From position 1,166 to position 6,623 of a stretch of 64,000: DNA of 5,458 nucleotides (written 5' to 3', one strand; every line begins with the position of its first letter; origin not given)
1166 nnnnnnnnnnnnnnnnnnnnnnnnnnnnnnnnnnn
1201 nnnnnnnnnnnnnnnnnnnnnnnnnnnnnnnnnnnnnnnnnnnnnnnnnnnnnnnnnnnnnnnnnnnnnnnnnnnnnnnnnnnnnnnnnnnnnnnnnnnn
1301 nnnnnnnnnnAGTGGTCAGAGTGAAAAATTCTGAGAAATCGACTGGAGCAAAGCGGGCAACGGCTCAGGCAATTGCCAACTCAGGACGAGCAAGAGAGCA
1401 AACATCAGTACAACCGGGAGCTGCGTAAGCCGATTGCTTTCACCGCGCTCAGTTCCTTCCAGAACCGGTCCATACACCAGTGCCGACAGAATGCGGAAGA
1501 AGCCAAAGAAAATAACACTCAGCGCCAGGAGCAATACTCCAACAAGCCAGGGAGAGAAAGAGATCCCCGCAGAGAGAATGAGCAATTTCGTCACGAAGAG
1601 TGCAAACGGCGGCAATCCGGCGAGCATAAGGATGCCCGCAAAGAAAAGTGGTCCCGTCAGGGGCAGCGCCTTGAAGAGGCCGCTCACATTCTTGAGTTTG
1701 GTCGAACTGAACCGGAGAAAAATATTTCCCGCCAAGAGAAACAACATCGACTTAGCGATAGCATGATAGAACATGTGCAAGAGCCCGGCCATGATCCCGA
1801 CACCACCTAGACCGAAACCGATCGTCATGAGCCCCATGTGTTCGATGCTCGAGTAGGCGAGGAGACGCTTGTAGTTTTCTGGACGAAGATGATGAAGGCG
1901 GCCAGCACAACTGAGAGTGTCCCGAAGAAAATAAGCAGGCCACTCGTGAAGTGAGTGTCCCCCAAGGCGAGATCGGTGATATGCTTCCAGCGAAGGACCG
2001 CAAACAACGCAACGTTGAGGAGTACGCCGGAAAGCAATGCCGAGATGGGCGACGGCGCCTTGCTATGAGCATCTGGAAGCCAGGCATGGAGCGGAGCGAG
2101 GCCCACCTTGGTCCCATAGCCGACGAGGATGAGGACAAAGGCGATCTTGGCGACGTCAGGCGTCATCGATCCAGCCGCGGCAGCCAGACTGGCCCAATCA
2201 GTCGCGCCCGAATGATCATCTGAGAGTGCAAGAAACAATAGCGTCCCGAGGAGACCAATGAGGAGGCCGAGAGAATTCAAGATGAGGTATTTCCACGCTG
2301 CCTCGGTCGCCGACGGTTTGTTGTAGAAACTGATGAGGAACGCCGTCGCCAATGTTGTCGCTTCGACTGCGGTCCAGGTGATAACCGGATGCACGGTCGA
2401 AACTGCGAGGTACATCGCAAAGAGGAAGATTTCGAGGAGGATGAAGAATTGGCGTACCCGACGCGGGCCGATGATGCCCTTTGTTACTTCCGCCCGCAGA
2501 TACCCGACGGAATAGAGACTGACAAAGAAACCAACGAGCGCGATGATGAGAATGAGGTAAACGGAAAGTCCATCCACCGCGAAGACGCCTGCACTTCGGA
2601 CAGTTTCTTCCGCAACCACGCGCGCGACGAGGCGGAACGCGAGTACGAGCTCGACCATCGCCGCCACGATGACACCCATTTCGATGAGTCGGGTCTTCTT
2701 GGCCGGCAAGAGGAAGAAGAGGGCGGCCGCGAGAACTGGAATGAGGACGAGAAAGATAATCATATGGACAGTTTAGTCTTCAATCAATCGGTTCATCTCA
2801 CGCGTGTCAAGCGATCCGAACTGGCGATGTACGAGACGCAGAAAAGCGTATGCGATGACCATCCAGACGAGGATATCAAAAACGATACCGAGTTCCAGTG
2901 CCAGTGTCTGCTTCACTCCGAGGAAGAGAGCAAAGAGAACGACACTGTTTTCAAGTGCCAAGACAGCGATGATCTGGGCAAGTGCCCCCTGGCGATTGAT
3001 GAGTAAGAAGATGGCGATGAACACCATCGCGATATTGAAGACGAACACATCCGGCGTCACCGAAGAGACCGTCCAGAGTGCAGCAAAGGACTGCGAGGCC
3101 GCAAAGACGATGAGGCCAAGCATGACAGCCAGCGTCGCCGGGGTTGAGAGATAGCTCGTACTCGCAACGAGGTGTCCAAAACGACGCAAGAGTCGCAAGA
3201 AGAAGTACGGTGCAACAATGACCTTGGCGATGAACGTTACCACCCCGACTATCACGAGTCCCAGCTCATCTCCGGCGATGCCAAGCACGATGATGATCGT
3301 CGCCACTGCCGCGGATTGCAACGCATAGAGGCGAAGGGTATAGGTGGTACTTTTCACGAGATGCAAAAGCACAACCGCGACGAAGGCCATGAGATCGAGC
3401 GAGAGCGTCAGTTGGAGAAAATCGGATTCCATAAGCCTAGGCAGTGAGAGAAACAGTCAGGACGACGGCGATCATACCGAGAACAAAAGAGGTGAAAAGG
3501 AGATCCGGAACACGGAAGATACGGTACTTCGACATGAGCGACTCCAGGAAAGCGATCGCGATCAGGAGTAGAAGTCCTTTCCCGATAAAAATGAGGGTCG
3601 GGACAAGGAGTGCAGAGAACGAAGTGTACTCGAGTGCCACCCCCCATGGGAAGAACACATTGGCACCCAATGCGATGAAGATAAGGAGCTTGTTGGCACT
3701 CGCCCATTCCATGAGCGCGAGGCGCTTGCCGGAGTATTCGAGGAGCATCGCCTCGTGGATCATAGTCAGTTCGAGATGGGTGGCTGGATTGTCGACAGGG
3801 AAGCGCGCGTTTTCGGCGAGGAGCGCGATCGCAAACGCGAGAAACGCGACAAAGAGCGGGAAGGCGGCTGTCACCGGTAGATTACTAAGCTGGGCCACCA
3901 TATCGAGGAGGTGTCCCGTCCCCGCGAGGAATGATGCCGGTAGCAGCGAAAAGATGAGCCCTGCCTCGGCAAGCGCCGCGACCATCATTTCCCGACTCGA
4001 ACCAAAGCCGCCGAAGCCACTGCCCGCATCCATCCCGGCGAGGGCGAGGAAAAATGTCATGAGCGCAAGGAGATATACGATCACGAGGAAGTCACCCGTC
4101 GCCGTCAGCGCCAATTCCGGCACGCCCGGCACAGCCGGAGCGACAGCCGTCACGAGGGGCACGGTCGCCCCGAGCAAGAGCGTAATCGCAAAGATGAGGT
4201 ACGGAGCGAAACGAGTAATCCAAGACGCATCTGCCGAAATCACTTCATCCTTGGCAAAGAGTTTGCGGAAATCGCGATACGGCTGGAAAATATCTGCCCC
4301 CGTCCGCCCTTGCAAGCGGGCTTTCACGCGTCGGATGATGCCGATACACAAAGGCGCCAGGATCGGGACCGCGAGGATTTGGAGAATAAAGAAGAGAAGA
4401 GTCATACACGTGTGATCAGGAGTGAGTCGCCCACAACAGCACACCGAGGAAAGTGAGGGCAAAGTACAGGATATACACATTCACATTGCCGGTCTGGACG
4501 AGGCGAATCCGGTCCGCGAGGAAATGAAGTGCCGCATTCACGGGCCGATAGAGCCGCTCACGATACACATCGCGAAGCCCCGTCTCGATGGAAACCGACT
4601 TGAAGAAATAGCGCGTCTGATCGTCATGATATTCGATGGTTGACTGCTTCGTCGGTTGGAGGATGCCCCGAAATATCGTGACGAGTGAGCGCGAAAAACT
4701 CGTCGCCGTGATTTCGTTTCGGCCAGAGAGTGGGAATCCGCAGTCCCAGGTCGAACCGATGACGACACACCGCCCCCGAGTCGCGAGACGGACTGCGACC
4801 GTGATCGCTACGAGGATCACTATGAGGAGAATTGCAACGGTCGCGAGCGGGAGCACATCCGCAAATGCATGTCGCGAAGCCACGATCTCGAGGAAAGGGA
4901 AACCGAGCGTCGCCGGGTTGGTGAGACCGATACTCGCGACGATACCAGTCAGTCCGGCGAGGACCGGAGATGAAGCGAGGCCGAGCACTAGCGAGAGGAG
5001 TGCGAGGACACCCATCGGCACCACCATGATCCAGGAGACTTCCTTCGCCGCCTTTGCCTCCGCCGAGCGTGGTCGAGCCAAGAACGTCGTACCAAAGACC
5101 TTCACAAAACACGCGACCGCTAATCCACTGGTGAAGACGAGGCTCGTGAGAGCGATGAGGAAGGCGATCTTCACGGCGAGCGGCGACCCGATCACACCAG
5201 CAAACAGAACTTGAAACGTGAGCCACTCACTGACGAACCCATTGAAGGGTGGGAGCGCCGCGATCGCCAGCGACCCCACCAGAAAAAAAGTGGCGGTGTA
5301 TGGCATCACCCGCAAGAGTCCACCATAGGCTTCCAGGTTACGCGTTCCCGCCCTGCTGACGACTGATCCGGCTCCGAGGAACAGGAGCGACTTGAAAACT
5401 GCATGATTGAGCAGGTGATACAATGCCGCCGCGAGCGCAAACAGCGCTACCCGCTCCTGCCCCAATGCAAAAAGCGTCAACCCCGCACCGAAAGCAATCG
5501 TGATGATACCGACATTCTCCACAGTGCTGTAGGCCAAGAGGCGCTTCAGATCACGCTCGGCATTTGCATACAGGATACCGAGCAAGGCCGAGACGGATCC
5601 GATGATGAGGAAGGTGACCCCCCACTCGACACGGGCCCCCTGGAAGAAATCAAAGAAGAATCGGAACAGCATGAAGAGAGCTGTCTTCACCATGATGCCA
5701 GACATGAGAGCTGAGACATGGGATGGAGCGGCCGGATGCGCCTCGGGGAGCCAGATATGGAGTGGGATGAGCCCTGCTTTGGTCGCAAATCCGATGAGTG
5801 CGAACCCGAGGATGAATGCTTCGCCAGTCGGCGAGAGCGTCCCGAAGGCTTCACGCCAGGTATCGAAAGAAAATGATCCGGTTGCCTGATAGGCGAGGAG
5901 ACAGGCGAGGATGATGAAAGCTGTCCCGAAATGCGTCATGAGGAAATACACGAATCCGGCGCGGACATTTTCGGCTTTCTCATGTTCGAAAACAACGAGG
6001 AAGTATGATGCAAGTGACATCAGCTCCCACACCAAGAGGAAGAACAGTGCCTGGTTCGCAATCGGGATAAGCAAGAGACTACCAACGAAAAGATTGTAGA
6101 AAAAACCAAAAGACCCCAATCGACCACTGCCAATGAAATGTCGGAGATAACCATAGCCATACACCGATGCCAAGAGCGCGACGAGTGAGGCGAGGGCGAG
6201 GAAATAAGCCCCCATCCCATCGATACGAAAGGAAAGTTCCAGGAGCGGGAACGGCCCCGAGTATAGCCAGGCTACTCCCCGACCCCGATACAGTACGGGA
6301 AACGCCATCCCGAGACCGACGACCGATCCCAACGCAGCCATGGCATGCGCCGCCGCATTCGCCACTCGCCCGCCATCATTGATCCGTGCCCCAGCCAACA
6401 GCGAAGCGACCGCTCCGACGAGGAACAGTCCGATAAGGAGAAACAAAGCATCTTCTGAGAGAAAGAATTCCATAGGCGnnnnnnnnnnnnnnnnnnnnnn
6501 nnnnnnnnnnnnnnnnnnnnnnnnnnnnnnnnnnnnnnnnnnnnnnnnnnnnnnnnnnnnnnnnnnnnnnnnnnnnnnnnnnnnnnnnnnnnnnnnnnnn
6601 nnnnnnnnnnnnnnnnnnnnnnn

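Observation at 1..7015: Hydrogenase-4/complex-I-like operon in which every checked metal-ligand cysteine is gone: a candidate cofactor-less (Ehr-type) ion-translocating module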

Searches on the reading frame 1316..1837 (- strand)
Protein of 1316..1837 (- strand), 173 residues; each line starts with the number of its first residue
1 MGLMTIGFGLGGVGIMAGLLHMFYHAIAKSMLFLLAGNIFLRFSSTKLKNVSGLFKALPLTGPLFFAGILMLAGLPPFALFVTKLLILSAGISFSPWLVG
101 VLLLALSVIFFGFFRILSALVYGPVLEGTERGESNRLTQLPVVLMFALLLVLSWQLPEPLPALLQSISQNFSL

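Call 6: search_protein_families(library=pfam, proteins=[window:1316-1837:-], max_evalue=0.01)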
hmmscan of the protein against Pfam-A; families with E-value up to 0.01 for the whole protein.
window:1316-1837:- (173 aa): 1 family
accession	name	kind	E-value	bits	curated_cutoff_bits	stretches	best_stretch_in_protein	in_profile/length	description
PF00361.26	Proton_antipo_M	-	2.7e-15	56.8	21.5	1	1-109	183-293/294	NADH:quinone oxidoreductase/Mrp antiporter, TM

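Call 7: search_protein_families(library=ncbifam, proteins=[window:1316-1837:-], max_evalue=0.01)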
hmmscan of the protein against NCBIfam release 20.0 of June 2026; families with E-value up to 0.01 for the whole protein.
window:1316-1837:- (173 aa): 60 families (the best 25 are shown)
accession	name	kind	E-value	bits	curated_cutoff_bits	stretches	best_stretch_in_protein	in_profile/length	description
NF005044.0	PRK06458.1-4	equivalog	1.9e-36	126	610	1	1-167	322-490/531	hydrogenase 4 subunit F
NF005041.0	PRK06458.1-1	equivalog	9.7e-26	90.8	951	1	1-168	322-491/526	hydrogenase 4 subunit F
NF005045.0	PRK06458.1-5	equivalog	1.2e-25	90.4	543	1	1-163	314-474/484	hydrogenase 4 subunit F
NF005043.0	PRK06458.1-3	equivalog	2.7e-21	76.1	533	1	1-169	314-480/483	hydrogenase 4 subunit F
NF006241.0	PRK08377.1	equivalog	1.4e-20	73.8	645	1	1-169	309-475/494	NADH dehydrogenase subunit N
NF006419.0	PRK08668.1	equivalog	2.6e-18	66.1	617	1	2-170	310-480/613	NADH dehydrogenase subunit M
NF005097.0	PRK06525.1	equivalog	8.3e-18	64.3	430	1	8-150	321-469/480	hydrogenase 4 subunit D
NF006240.0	PRK08376.1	subfamily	5.5e-17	61.9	662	1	10-151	345-487/521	putative monovalent cation/H+ antiporter subunit D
NF004920.0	PRK06277.1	equivalog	1.1e-16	60.8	578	1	2-151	303-453/478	energy conserving hydrogenase EhbF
NF009306.0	PRK12663.1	equivalog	1.2e-16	60.5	542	1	2-162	310-472/498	Na+/H+ antiporter subunit D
NF006238.0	PRK08375.1-4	equivalog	1.4e-16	60.4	626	1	2-124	308-432/531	putative monovalent cation/H+ antiporter subunit D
NF006427.0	PRK08676.1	equivalog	2.9e-16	59.4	511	1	1-169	310-481/486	hydrogenase membrane subunit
NF005818.0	PRK07691.1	equivalog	1.2e-15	57.5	586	1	2-152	312-463/496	Na+/H+ antiporter subunit D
NF005633.0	PRK07390.1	subfamily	3e-15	55.8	676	1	1-155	320-473/613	NAD(P)H-quinone oxidoreductase subunit F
NF009305.0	PRK12662.1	equivalog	6.4e-15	54.9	700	1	13-152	328-466/492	putative monovalent cation/H+ antiporter subunit D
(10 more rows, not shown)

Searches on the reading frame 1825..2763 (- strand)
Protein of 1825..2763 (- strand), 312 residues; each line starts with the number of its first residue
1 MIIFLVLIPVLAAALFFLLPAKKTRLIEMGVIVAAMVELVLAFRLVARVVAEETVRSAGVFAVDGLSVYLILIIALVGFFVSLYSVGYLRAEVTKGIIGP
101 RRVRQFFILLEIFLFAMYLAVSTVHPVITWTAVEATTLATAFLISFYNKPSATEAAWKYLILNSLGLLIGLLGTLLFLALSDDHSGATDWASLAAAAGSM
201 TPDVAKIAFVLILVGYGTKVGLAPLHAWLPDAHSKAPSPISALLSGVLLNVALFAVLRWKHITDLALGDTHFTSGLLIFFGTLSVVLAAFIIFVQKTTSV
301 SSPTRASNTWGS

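Call 6: search_protein_families(library=pfam, proteins=[window:1825-2763:-], max_evalue=0.01)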
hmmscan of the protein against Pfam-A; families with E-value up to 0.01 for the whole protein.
window:1825-2763:- (312 aa): 2 families
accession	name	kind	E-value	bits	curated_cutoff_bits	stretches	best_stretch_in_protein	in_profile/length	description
PF00361.26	Proton_antipo_M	-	5e-22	78.9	21.5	1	130-295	8-168/294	NADH:quinone oxidoreductase/Mrp antiporter, TM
PF00662.26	Proton_antipo_N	-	2e-06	28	24.5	1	61-92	13-44/51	NADH-Ubiquinone oxidoreductase (complex I), chain 5 N-terminus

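Call 7: search_protein_families(library=ncbifam, proteins=[window:1825-2763:-], max_evalue=0.01)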
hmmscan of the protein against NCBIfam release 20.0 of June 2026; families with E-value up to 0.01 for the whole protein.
window:1825-2763:- (312 aa): 63 families (the best 25 are shown)
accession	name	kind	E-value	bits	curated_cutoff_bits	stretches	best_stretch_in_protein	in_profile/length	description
NF005044.0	PRK06458.1-4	equivalog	5e-76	256.6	610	1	2-296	7-308/531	hydrogenase 4 subunit F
NF005045.0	PRK06458.1-5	equivalog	8.4e-72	242.7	543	1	3-297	4-301/484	hydrogenase 4 subunit F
NF005043.0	PRK06458.1-3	equivalog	3.3e-62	211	533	1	3-295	10-299/483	hydrogenase 4 subunit F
NF005041.0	PRK06458.1-1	equivalog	4.3e-59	200.9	951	1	3-297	8-309/526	hydrogenase 4 subunit F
NF006427.0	PRK08676.1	equivalog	2.4e-41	142.2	511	1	6-296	5-296/486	hydrogenase membrane subunit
NF005042.0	PRK06458.1-2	equivalog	7.5e-39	134.1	437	1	3-296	6-269/439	hydrogenase 4 subunit F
NF005086.0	PRK06521.1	equivalog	3.6e-36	124.9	667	1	6-290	11-292/669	hydrogenase 4 subunit B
TIGR01972.1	NDH_I_M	subfamily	1.1e-28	100.2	263.8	1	4-296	3-295/486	NADH-quinone oxidoreductase subunit M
NF006418.0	PRK08667.1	equivalog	3.9e-26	91.7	794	1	6-289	10-285/644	hydrogenase membrane subunit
TIGR01770.1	NDH_I_N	subfamily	1.1e-23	84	332.6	1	3-297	9-295/472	NADH-quinone oxidoreductase subunit NuoN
NF006240.0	PRK08376.1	subfamily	1.3e-22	80.4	662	1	5-296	10-309/521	putative monovalent cation/H+ antiporter subunit D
NF006241.0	PRK08377.1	equivalog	4e-22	78.9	645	1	4-297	7-296/494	NADH dehydrogenase subunit N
NF005097.0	PRK06525.1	equivalog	1.8e-21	76.4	430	1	3-264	6-266/480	hydrogenase 4 subunit D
NF005141.0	PRK06590.1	equivalog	4.3e-21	75.5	556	1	2-296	5-300/615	NADH-quinone oxidoreductase subunit L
NF004500.0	PRK05846.1-4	equivalog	7.3e-20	71.1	550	1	4-296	9-317/525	NADH-quinone oxidoreductase subunit M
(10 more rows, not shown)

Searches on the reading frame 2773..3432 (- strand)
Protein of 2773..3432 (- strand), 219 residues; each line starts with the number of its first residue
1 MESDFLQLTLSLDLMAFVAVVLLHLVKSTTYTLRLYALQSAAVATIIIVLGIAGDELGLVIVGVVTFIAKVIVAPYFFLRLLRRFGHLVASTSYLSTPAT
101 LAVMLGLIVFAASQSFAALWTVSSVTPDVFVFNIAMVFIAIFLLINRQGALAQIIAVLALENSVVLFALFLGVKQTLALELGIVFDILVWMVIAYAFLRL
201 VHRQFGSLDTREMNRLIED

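Call 6: search_protein_families(library=pfam, proteins=[window:2773-3432:-], max_evalue=0.01)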
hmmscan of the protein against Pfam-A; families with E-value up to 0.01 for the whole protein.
window:2773-3432:- (219 aa): 0 families

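Call 7: search_protein_families(library=ncbifam, proteins=[window:2773-3432:-], max_evalue=0.01)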
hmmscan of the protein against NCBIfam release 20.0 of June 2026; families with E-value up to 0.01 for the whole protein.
window:2773-3432:- (219 aa): 1 family
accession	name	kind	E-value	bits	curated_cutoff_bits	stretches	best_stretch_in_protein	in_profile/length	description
NF008556.0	PRK11492.1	equivalog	5.2e-12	46.1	136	1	16-216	14-214/216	hydrogenase 4 membrane subunit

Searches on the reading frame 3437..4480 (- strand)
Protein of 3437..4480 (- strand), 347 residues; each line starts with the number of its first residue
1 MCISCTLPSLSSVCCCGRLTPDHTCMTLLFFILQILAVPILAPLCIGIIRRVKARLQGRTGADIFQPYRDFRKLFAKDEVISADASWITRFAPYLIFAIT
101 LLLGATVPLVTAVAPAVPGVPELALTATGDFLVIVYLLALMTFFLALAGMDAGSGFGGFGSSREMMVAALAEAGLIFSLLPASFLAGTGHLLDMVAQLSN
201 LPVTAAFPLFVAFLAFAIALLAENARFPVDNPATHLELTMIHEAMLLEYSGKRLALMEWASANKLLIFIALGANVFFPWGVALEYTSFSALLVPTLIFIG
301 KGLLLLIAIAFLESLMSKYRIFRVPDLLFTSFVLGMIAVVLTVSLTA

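Call 6: search_protein_families(library=pfam, proteins=[window:3437-4480:-], max_evalue=0.01)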
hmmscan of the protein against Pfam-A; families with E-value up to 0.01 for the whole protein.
window:3437-4480:- (347 aa): 1 family
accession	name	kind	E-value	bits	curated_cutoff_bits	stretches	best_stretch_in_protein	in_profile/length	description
PF00146.26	NADHdh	-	2e-39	136.2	27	1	35-341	8-295/298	NADH dehydrogenase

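Call 7: search_protein_families(library=ncbifam, proteins=[window:3437-4480:-], max_evalue=0.01)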
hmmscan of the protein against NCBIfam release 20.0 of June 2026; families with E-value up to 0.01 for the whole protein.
window:3437-4480:- (347 aa): 5 families
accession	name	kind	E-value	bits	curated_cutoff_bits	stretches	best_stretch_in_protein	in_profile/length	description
NF004741.0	PRK06076.1-2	equivalog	5.3e-20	71.9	305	1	28-345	23-332/337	NADH-quinone oxidoreductase subunit NuoH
NF040610.1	F420_dehyd_FpoH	exception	3.3e-13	49.7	475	1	42-332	27-321/339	F420H2 dehydrogenase subunit FpoH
NF004745.0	PRK06076.1-6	equivalog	1.2e-10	41.2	450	1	44-342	32-328/341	NADH-quinone oxidoreductase subunit NuoH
NF004740.0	PRK06076.1-1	equivalog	4.5e-10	39.6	399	1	27-313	14-286/325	NADH-quinone oxidoreductase subunit NuoH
NF004743.0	PRK06076.1-4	equivalog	1.9e-05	23.7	494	1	32-320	20-315/433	NADH-quinone oxidoreductase subunit NuoH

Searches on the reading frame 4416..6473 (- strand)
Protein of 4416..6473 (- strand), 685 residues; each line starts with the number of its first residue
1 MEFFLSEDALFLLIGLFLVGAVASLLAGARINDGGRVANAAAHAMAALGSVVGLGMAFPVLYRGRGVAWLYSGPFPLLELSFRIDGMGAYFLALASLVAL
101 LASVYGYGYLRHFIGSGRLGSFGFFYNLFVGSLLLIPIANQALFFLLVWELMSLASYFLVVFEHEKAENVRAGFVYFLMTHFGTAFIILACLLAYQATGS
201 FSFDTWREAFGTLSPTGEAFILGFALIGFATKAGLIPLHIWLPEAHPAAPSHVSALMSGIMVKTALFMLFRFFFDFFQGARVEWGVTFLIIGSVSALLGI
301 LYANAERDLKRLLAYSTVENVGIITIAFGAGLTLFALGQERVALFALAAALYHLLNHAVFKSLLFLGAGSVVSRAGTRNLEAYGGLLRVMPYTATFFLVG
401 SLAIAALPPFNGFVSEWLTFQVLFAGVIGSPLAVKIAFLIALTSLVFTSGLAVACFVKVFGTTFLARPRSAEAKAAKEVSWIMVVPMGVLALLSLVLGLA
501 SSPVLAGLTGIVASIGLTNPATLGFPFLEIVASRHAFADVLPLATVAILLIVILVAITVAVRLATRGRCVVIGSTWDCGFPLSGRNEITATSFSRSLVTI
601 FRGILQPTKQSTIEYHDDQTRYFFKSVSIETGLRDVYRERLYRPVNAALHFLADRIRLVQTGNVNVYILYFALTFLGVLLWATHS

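Call 6: search_protein_families(library=pfam, proteins=[window:4416-6473:-], max_evalue=0.01)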
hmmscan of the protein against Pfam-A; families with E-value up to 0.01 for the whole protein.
window:4416-6473:- (685 aa): 2 families
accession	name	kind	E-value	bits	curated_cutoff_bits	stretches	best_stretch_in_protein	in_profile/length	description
PF00361.26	Proton_antipo_M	-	1.9e-61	208.3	21.5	1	139-425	1-277/294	NADH:quinone oxidoreductase/Mrp antiporter, TM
PF00662.26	Proton_antipo_N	-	0.00035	20.9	24.5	1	69-112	1-43/51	NADH-Ubiquinone oxidoreductase (complex I), chain 5 N-terminus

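Call 7: search_protein_families(library=ncbifam, proteins=[window:4416-6473:-], max_evalue=0.01)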
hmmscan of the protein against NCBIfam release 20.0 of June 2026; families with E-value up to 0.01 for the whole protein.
window:4416-6473:- (685 aa): 75 families (the best 25 are shown)
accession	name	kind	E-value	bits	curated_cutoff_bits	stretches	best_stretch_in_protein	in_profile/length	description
NF005086.0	PRK06521.1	equivalog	1.3e-190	635.2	667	1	16-680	10-665/669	hydrogenase 4 subunit B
NF006418.0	PRK08667.1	equivalog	4.3e-148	494.7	794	1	10-681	6-639/644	hydrogenase membrane subunit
NF005958.0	PRK08042.1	equivalog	6.8e-76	256.3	727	1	42-606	35-565/608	formate hydrogenlyase subunit 3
NF006240.0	PRK08376.1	subfamily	2.2e-73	248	662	1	79-506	83-497/521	putative monovalent cation/H+ antiporter subunit D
NF006419.0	PRK08668.1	equivalog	3.9e-69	234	617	1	77-681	61-611/613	NADH dehydrogenase subunit M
NF005044.0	PRK06458.1-4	equivalog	3.3e-63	214.3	610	1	83-506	71-484/531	hydrogenase 4 subunit F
TIGR00940.1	2a6301s01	subfamily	1.2e-61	209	920.45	1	79-507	68-495/793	monovalent cation:proton antiporter subunit A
NF009288.0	PRK12648.1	equivalog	4.2e-59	200.6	1104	1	12-556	5-521/954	monovalent cation/H+ antiporter subunit A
NF005141.0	PRK06590.1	equivalog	4.3e-59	201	556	1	9-567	4-513/615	NADH-quinone oxidoreductase subunit L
NF005041.0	PRK06458.1-1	equivalog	6.4e-58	197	951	1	79-512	67-494/526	hydrogenase 4 subunit F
NF005097.0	PRK06525.1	equivalog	7.8e-57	193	430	1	80-500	70-474/480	hydrogenase 4 subunit D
TIGR01974.1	NDH_I_L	subfamily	1.9e-56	192.3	407.5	1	10-562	3-528/630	NADH-quinone oxidoreductase subunit L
NF009285.0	PRK12645.1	equivalog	2.3e-56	191.6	1028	1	78-504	70-496/804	Na+/H+ antiporter subunit A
NF009310.0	PRK12668.1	equivalog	2e-55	188.7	564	1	82-504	64-437/584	Na(+)/H(+) antiporter subunit D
TIGR01972.1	NDH_I_M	subfamily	1.2e-54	185.8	263.8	1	12-508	3-475/486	NADH-quinone oxidoreductase subunit M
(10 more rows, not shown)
